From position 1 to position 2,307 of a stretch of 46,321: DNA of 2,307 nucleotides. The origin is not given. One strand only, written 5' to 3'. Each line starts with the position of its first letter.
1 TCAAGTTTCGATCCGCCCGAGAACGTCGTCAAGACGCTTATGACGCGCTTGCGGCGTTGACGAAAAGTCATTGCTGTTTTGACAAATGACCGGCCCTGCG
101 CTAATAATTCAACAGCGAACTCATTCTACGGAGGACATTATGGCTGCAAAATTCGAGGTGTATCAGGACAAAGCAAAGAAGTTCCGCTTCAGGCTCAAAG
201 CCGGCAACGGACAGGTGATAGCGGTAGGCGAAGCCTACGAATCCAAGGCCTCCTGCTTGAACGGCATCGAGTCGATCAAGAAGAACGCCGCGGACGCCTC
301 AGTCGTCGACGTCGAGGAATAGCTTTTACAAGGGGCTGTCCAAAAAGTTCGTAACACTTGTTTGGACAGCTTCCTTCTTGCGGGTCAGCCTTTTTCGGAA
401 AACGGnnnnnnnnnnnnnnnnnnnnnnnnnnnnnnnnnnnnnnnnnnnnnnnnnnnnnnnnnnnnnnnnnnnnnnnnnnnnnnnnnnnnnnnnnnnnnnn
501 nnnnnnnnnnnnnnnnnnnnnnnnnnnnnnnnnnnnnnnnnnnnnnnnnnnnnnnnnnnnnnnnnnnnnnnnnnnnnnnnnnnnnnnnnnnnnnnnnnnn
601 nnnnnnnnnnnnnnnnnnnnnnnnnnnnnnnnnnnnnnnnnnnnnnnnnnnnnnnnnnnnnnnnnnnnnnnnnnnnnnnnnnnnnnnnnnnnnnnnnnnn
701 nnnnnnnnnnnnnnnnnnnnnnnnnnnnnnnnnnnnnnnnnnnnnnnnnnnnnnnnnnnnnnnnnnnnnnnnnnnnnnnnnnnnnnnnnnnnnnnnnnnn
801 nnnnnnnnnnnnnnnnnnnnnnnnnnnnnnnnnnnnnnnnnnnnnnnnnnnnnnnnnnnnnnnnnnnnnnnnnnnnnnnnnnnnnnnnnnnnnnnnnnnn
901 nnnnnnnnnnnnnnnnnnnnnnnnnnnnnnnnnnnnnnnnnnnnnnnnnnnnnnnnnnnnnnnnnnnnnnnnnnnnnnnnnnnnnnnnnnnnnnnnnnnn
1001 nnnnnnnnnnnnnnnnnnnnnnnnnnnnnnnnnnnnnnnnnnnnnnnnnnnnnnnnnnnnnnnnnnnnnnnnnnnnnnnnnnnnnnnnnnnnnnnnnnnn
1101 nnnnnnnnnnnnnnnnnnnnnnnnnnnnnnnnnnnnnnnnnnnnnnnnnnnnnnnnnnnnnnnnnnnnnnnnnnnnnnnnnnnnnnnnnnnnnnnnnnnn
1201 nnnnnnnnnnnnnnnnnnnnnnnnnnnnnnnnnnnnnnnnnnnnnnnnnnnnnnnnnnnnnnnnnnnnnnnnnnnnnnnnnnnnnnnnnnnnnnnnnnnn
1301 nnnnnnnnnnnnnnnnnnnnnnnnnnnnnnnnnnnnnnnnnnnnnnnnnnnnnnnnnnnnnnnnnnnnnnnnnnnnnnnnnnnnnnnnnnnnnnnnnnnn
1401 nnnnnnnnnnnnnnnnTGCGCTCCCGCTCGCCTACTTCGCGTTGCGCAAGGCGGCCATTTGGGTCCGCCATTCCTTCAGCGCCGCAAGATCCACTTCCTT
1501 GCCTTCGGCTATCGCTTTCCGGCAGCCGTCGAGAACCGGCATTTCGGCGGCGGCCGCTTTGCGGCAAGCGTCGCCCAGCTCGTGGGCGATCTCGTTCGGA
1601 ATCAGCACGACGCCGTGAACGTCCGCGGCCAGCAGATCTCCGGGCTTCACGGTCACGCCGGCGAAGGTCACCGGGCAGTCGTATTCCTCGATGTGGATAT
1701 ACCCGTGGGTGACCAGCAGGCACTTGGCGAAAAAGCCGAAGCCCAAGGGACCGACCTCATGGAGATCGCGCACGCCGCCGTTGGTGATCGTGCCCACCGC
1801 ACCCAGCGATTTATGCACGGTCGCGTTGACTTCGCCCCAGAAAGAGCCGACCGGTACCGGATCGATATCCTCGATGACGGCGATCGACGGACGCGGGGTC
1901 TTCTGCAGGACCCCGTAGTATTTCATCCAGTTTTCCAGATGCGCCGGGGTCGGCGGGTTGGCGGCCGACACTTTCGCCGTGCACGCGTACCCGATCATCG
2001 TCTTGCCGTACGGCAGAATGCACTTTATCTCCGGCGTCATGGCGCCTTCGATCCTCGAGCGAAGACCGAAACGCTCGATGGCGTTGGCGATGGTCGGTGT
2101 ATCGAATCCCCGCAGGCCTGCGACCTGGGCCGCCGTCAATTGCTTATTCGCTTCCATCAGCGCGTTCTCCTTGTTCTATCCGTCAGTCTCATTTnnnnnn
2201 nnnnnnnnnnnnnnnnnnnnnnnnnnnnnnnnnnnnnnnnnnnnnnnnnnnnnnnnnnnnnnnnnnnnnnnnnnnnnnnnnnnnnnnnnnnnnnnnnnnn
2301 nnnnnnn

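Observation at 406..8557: TTT-transporter-linked operon of unassigned catabolic function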

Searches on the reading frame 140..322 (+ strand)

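Call 61: search_protein_families(library=pfam, proteins=[window:140-322:+], max_evalue=0.0001)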
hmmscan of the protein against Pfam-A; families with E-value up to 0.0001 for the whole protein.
window:140-322:+ (60 aa): 1 family
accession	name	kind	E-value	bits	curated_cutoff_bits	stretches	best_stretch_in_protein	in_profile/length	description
PF07411.17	DUF1508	-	4.8e-25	87.6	22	1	10-57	1-48/48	Domain of unknown function (DUF1508)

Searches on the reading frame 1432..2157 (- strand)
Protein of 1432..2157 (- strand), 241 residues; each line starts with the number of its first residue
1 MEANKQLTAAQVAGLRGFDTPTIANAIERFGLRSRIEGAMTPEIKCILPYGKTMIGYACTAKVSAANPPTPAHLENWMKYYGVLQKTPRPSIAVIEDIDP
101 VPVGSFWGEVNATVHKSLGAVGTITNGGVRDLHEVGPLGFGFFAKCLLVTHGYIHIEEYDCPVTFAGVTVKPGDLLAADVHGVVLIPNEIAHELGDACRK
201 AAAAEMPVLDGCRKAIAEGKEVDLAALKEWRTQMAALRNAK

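Call 3: search_protein_families(library=pfam, proteins=[window:1432-2157:-])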
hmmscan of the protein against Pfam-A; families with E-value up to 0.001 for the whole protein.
window:1432-2157:- (241 aa): 1 family
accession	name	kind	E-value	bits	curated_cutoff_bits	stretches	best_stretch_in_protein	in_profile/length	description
PF03737.21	RraA-like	-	8.6e-25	88.2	24.5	1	20-184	1-151/152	Aldolase/RraA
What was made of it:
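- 1432..2157 (-): RraA-like, probably metal-dependent 2-oxo-acid lyase (aldolase, decarboxylase or dehydratase-decarboxylase). PF03737, 88.2 bits (call 3).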

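Call 4: search_protein_families(library=ncbifam, proteins=[window:1432-2157:-])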
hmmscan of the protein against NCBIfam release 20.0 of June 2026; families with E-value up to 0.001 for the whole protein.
window:1432-2157:- (241 aa): 9 families
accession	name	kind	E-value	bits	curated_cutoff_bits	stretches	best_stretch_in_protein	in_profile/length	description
NF006093.0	PRK08245.1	subfamily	7.4e-19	68.1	208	1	6-206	5-205/240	hypothetical protein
NF006731.0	PRK09262.1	equivalog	1.2e-17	64.3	179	1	8-219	17-207/229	4-carboxy-4-hydroxy-2-oxoadipate aldolase/oxaloacetate decarboxylase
TIGR02798.1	ligK_PcmE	equivalog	8.1e-16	58.3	304.5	1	9-206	12-192/222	4-carboxy-4-hydroxy-2-oxoadipate aldolase/oxaloacetate decarboxylase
NF009399.0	PRK12764.1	equivalog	1.7e-15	57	444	1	107-223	363-477/501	fumarylacetoacetate hydrolase family protein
NF005442.0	PRK07028.1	equivalog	8.4e-13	47.7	593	1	76-230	276-426/430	bifunctional hexulose-6-phosphate synthase/ribonuclease regulator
NF004850.0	PRK06201.1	subfamily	1.2e-12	47.9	231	1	101-220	91-211/222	hypothetical protein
NF006875.0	PRK09372.1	equivalog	4.5e-07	29.7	136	1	112-190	79-158/161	ribonuclease E activity regulator RraA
TIGR02998.1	RraA_entero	equivalog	1.9e-05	24.8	241.25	1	121-190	88-158/161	ribonuclease E activity regulator RraA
TIGR01935.1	NOT-MenG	subfamily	3e-05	23.9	123.8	1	111-185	74-149/150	RraA family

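Call 8: search_solved_structures(query=window:1432-2157:-, max_evalue=0.01)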
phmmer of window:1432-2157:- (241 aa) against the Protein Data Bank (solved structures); distinct sequences matched with E-value up to 0.01: 7.
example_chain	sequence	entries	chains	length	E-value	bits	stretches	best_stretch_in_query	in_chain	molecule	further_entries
5ir2_A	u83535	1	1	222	4e-11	46.1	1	36-194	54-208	Cellulase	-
3noj_A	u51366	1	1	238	2.6e-09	40.1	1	72-201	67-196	4-carboxy-4-hydroxy-2-oxoadipate aldolase/oxaloacetate decarboxylase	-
3k4i_A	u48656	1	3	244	2.1e-08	37.2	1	53-210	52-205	uncharacterized protein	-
5x15_A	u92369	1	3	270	5.1e-07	32.6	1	73-197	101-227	Putative transferase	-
1j3l_A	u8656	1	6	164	0.00073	22.3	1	119-188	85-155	Demethylmenaquinone Methyltransferase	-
1nxj_A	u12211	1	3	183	0.0023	20.7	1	92-186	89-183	Probable S-adenosylmethionine:2-demethylmenaquinone methyltransferase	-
3c8o_A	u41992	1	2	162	0.0037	20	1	117-189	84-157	Regulator of ribonuclease activity A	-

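Call 44: search_solved_structures(query=window:1432-2157:-, max_evalue=0.000001, show_alignments=3)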
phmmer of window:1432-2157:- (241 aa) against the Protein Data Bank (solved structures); distinct sequences matched with E-value up to 0.000001: 4.
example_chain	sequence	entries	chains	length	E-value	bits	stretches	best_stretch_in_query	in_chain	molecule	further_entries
5ir2_A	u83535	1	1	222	4e-11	46.1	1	36-194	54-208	Cellulase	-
3noj_A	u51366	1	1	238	2.6e-09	40.1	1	72-201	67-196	4-carboxy-4-hydroxy-2-oxoadipate aldolase/oxaloacetate decarboxylase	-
3k4i_A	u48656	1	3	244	2.1e-08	37.2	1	53-210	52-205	uncharacterized protein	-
5x15_A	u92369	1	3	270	5.1e-07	32.6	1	73-197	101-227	Putative transferase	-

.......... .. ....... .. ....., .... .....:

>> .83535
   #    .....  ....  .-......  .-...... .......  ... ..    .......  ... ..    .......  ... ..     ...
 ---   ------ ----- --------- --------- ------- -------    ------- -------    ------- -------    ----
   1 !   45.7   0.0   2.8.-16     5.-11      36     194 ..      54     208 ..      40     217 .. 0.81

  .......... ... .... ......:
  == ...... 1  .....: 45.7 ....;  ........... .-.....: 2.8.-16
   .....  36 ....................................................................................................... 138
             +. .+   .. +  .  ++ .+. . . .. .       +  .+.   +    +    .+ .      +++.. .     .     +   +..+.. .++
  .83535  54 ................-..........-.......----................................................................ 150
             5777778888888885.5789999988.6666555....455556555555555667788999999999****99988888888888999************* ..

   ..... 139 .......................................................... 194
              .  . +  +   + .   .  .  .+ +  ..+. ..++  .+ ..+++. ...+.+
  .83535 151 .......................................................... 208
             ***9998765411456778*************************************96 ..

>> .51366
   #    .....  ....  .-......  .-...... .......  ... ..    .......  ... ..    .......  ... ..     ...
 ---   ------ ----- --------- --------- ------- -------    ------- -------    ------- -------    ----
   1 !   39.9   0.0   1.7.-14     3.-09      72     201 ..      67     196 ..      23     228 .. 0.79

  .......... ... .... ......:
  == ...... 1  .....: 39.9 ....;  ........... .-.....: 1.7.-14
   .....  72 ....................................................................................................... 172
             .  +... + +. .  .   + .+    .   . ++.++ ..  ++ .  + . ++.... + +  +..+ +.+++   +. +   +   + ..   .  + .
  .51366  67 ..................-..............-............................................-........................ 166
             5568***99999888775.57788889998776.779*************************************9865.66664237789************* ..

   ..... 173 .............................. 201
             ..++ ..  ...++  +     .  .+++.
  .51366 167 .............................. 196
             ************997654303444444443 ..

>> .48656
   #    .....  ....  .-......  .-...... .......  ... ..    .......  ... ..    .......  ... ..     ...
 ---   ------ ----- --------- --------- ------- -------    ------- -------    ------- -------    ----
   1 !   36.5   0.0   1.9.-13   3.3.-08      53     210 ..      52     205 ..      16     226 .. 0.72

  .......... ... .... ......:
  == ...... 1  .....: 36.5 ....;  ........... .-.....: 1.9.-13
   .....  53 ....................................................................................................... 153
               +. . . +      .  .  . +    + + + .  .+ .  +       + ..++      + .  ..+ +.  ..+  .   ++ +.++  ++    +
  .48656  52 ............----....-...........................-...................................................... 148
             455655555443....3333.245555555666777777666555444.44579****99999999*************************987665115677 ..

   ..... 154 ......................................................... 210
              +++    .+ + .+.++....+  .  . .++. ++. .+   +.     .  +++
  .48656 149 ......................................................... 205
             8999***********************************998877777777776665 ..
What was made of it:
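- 1432..2157 (-): The GGVRD dyad aligns with 3NOJ (call 44).
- On HMG/CHA aldolase (LigK/GalC/ProA): GGVRD aligns with AGVRD of 3NOJ (call 44)
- Closest known: HMG/CHA aldolase. Same: Same RraA-like fold family and a conserved Arg-Asp catalytic dyad (call 44).
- The protein keeps the R-D dyad (call 44). The 3NOJ enzyme is deposited as an aldolase/oxaloacetate decarboxylase (call 44). The R-D dyad is conserved (call 44). The aldolase dyad is conserved (call 44).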

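Call 73: find_homologous_proteins(query=window:1432-2157:-, max_evalue=1e-20)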
Query window:1432-2157:- (241 aa): 837 proteins with E <= 1e-20 among 2779 candidates; the best 120 are listed.
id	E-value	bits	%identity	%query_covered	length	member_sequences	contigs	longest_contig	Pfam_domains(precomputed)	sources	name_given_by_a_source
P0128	3.2e-160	549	100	100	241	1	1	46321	PF03737.22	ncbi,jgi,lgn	-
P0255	7.9e-136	469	86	100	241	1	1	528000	PF03737.22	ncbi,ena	-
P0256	7.0e-131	453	83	98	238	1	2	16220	PF03737.22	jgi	jgi:4-hydroxy-4-methyl-2-oxoglutarate aldolase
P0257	2.2e-127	442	83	98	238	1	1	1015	PF03737.22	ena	-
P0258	3.3e-126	438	82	98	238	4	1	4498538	PF03737.22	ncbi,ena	-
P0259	3.2e-124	431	80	98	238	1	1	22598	PF03737.22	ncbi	ncbi:MAG: RraA family protein [Clostridia bacterium]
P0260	4.5e-124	431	80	98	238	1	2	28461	PF03737.22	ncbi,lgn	-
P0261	2.4e-118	412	78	98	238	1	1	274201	PF03737.22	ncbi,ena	-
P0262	1.6e-117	409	76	99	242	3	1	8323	PF03737.22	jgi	jgi:regulator of RNase E activity RraA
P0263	2.7e-117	408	76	98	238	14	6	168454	PF03737.22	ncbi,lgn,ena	-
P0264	5.2e-117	408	77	98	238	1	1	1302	PF03737.22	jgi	-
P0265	2.2e-115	402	73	98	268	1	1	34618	PF03737.22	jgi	jgi:regulator of RNase E activity RraA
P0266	6.3e-114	397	75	98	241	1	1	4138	PF03737.22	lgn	-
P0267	3.2e-113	395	73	98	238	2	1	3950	PF03737.22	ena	-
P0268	3.1e-109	382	73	98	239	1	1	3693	PF03737.22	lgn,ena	-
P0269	7.1e-109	381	70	98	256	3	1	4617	PF03737.22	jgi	jgi:regulator of RNase E activity RraA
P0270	1.6e-108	380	70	98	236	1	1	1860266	PF03737.22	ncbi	ncbi:MAG: RraA family protein [Negativicutes bacterium]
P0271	4.4e-105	368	70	98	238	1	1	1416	PF03737.22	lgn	-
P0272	1.5e-104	367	68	98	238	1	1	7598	PF03737.22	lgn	-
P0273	3.8e-103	362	69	98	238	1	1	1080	PF03737.22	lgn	-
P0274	2.1e-102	360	68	98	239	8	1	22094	PF03737.22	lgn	-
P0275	7.0e-102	358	68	98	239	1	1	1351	PF03737.22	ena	-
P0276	1.7e-101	357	68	98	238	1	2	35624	PF03737.22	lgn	-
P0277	2.9e-101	356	76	84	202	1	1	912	PF03737.22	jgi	jgi:regulator of RNase E activity RraA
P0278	2.2e-100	353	66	98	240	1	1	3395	PF03737.22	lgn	-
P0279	5.1e-100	352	66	98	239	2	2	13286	PF03737.22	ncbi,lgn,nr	ncbi:MAG: RraA family protein [Ruminococcaceae bacterium]|nr:RraA family protein [Oscillospiraceae b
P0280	3.6e-98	346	65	98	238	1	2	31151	PF03737.22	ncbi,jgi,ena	-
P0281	2.0e-97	343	69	91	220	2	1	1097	PF03737.22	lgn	-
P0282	1.8e-95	337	64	98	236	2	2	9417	PF03737.22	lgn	-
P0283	1.2e-92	328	64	95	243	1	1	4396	PF03737.22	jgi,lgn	-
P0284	9.3e-90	318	62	98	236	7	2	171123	PF03737.22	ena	-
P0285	1.1e-89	318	63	94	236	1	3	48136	PF03737.22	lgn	-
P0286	2.0e-89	317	62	99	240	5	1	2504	PF03737.22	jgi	jgi:4-hydroxy-4-methyl-2-oxoglutarate aldolase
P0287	5.1e-89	316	60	94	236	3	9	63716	PF03737.22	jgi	-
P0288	8.6e-89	315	60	98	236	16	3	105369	PF03737.22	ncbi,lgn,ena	-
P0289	9.8e-89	315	59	98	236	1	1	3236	PF03737.22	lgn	-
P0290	1.3e-88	315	61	98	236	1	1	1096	PF03737.22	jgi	jgi:regulator of RNase E activity RraA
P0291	1.4e-88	314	60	98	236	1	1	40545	PF03737.22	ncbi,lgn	ncbi:MAG: RraA family protein [Clostridia bacterium]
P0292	3.7e-88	313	61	98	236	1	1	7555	PF03737.22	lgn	-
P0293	5.6e-88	313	61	96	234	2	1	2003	PF03737.22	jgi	jgi:regulator of RNase E activity RraA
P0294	1.6e-87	311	61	98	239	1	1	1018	PF03737.22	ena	-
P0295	1.7e-87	311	60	98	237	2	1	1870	PF03737.22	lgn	-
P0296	2.0e-87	311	60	98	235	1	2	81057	PF03737.22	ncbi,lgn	-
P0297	4.1e-87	310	59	98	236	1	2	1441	PF03737.22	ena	-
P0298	5.7e-87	309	58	98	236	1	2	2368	PF03737.22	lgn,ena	-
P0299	5.8e-87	309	60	98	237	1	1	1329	PF03737.22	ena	-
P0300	8.3e-87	309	59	97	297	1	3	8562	PF03737.22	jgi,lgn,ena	-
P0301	2.3e-86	307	61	97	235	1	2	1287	PF03737.22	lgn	-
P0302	4.2e-86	306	59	98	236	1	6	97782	PF03737.22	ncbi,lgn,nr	ncbi:MAG: RraA family protein [Negativicutes bacterium]|nr:RraA family protein [Negativicutes bacter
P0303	5.4e-86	306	58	98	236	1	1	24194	PF03737.22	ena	-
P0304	7.6e-86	306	58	97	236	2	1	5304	PF03737.22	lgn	-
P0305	9.1e-86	305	57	98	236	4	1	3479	PF03737.22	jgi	jgi:regulator of RNase E activity RraA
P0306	1.1e-85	305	58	97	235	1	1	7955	PF03737.22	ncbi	-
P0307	1.2e-85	305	59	97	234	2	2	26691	PF03737.22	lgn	-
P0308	2.5e-85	304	58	98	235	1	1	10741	PF03737.22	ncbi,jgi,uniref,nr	ncbi:RraA family protein [candidate division KSB3 bacterium]|jgi:regulator of RNase E activity RraA|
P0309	4.4e-85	303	58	98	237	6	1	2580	PF03737.22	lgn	-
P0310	4.5e-85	303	57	98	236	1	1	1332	PF03737.22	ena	-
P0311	5.7e-85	303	59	98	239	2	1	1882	PF03737.22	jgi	jgi:regulator of RNase E activity RraA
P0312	9.7e-85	302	59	96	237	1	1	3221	PF03737.22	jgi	jgi:regulator of RNase E activity RraA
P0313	1.3e-84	301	60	98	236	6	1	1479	PF03737.22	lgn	-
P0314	2.2e-84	301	58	97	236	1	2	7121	PF03737.22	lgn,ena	-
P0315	2.4e-84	301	60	98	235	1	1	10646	PF03737.22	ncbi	-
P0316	2.7e-84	300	59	98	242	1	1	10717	PF03737.22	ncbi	-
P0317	3.0e-84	300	59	98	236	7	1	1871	PF03737.22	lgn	-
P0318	2.6e-83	297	57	98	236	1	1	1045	PF03737.22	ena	-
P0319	7.6e-83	296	57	98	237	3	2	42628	PF03737.22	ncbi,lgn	-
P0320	1.0e-82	295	57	98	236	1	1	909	PF03737.22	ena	-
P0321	2.2e-82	294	60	93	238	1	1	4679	PF03737.22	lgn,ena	-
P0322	5.7e-82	293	55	98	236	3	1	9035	PF03737.22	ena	-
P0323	6.3e-82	293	57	97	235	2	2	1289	PF03737.22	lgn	-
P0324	9.1e-82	292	56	98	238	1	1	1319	PF03737.22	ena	-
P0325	1.2e-81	292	57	98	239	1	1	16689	PF03737.22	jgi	-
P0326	2.1e-81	291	55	94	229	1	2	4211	PF03737.22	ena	-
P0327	3.2e-81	290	57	98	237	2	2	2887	PF03737.22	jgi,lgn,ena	jgi:4-hydroxy-4-methyl-2-oxoglutarate aldolase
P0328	8.8e-81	289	54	98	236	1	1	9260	PF03737.22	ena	-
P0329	1.4e-80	288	60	96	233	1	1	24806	PF03737.22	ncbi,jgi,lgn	-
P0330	2.9e-80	287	59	98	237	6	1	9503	PF03737.22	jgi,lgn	jgi:4-hydroxy-4-methyl-2-oxoglutarate aldolase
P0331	4.0e-80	287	56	97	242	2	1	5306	PF03737.22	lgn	-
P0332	4.8e-80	287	56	96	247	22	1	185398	PF03737.22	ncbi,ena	-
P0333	6.5e-80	286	57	98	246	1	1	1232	PF03737.22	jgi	jgi:4-hydroxy-4-methyl-2-oxoglutarate aldolase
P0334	1.2e-79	285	56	97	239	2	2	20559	PF03737.22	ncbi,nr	ncbi:MAG: RraA family protein [Spirochaetia bacterium]|nr:RraA family protein [Spirochaetia bacteriu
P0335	1.4e-79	285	56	98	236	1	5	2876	PF03737.22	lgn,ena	-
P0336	1.8e-79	285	57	98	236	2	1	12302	PF03737.22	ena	-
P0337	2.0e-79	284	53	98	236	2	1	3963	PF03737.22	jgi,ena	-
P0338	2.7e-79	284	55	100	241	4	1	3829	PF03737.22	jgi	jgi:regulator of RNase E activity RraA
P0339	3.9e-79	284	53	97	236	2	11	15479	PF03737.22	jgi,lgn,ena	-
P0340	4.8e-79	283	57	93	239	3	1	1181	PF03737.22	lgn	-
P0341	8.1e-79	283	56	96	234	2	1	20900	PF03737.22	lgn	-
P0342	9.8e-79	282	54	98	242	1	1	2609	PF03737.22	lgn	-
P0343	2.1e-78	281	53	96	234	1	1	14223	PF03737.22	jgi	-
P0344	2.6e-78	281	56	98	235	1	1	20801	PF03737.22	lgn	-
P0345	2.7e-78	281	52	97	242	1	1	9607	PF03737.22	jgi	-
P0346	3.0e-78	281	56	96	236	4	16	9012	PF03737.22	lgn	-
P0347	3.3e-78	281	55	93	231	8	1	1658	PF03737.22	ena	-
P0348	5.4e-78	280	56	90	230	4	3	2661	PF03737.22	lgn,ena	-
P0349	6.5e-78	280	56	89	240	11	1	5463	PF03737.22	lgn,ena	-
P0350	6.7e-78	280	57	97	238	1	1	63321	PF03737.22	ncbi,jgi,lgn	-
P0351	1.1e-77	279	55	94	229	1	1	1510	PF03737.22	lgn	-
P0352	1.2e-77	279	79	68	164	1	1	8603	PF03737.22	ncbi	-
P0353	1.5e-77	278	55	97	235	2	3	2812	PF03737.22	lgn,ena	-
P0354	1.7e-77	278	54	96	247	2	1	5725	PF03737.22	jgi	jgi:regulator of RNase E activity RraA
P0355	2.1e-77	278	54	98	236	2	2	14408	PF03737.22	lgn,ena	-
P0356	3.0e-77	277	56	90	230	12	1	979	PF03737.22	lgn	-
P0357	3.1e-77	277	56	90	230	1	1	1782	PF03737.22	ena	-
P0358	3.6e-77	277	53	96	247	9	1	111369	PF03737.22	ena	-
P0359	8.5e-77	276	55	93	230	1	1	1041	PF03737.22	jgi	-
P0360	8.5e-77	276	56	97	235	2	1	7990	PF03737.22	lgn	-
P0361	9.1e-77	276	55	96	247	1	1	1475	PF03737.22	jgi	jgi:4-hydroxy-4-methyl-2-oxoglutarate aldolase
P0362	9.5e-77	276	53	97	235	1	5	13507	PF03737.22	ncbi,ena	-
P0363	1.3e-76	275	53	96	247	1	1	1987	PF03737.22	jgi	jgi:4-hydroxy-4-methyl-2-oxoglutarate aldolase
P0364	1.6e-76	275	55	93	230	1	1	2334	PF03737.22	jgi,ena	-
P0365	1.9e-76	275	53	96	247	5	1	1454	PF03737.22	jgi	-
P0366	2.6e-76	274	53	89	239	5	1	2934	PF03737.22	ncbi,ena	-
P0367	3.8e-76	274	52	96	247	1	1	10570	PF03737.22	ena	-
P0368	4.8e-76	273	56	97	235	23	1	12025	PF03737.22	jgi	jgi:regulator of RNase E activity RraA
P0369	4.8e-76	273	54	98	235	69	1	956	PF03737.22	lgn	-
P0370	4.8e-76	273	53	96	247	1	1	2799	PF03737.22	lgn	-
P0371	4.9e-76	273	53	96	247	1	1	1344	PF03737.22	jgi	jgi:4-hydroxy-4-methyl-2-oxoglutarate aldolase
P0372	7.4e-76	273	54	96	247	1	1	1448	PF03737.22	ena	-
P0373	7.7e-76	273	53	96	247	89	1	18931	PF03737.22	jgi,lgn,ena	-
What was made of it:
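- Automated source annotations call several homologues 'regulator of RNase E activity RraA' (call 73).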

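Call 74: find_encoding_contigs(protein=P0258, flank=10000, max_places=3)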
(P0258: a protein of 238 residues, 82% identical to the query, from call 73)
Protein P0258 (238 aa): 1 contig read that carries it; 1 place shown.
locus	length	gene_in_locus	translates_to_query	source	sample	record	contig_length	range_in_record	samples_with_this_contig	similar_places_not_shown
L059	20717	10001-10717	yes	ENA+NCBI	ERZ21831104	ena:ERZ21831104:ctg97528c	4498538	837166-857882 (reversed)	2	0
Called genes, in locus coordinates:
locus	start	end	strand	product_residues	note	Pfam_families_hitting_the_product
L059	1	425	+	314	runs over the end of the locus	PF01874:CitG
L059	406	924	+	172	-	PF03802:CitX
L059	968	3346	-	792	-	PF13428:TPR_14 (faint), PF13432:TPR_16 (faint), PF14559:TPR_19 (faint), PF00515:TPR_1 (faint), PF07719:TPR_2 (faint), PF13181:TPR_8 (faint), PF21033:RMD1-3 (faint), PF23914:TPR_CcmH_CycH (faint), +6 more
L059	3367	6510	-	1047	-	PF00873:ACR_tran, PF03176:MMPL (weak)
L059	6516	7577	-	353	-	PF25973:BSH_CzcB (weak), PF25954:Beta-barrel_RND_2, PF25989:YknX_C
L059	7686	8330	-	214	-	PF00702:Hydrolase, PF13419:HAD_2, PF13242:Hydrolase_like (weak)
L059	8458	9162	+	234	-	PF00392:GntR, PF07729:FCD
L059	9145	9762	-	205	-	PF00392:GntR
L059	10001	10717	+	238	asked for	PF03737:RraA-like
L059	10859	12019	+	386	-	-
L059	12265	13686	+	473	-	PF10114:PocR, PF07536:HWE_HK (faint), PF07568:HisKA_2, PF02518:HATPase_c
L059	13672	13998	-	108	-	PF00085:Thioredoxin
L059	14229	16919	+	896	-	PF11369:DUF3160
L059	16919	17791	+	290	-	PF01875:Memo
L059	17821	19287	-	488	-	PF01871:AMMECR1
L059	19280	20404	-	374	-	PF13606:Ank_3 (faint), PF13857:Ank_5 (faint), PF12796:Ank_2, PF13637:Ank_4 (weak), PF00023:Ank (weak), PF12796:Ank_2 (weak), PF13637:Ank_4 (weak)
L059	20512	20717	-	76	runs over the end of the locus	-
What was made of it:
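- The RraA-like subfamily is common (837 hits at E<=1e-20, call 73) and also occurs away from this cassette (L059, call 74).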

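Call 95: search_protein_families(library=ncbifam, proteins=[L023:5726-6616:+], max_evalue=1e-60)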
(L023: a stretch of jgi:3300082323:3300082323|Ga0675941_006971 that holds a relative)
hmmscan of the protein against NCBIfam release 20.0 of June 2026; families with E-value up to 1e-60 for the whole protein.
L023:5726-6616:+ (296 aa): 2 families
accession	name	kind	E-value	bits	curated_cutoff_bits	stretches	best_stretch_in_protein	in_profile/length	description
NF043037.1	ThreonDh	equivalog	3e-72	243.5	350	1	2-287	4-288/297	L-threonate dehydrogenase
NF008592.0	PRK11559.1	equivalog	3e-63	213.9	397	1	1-295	3-295/296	2-hydroxy-3-oxopropionate reductase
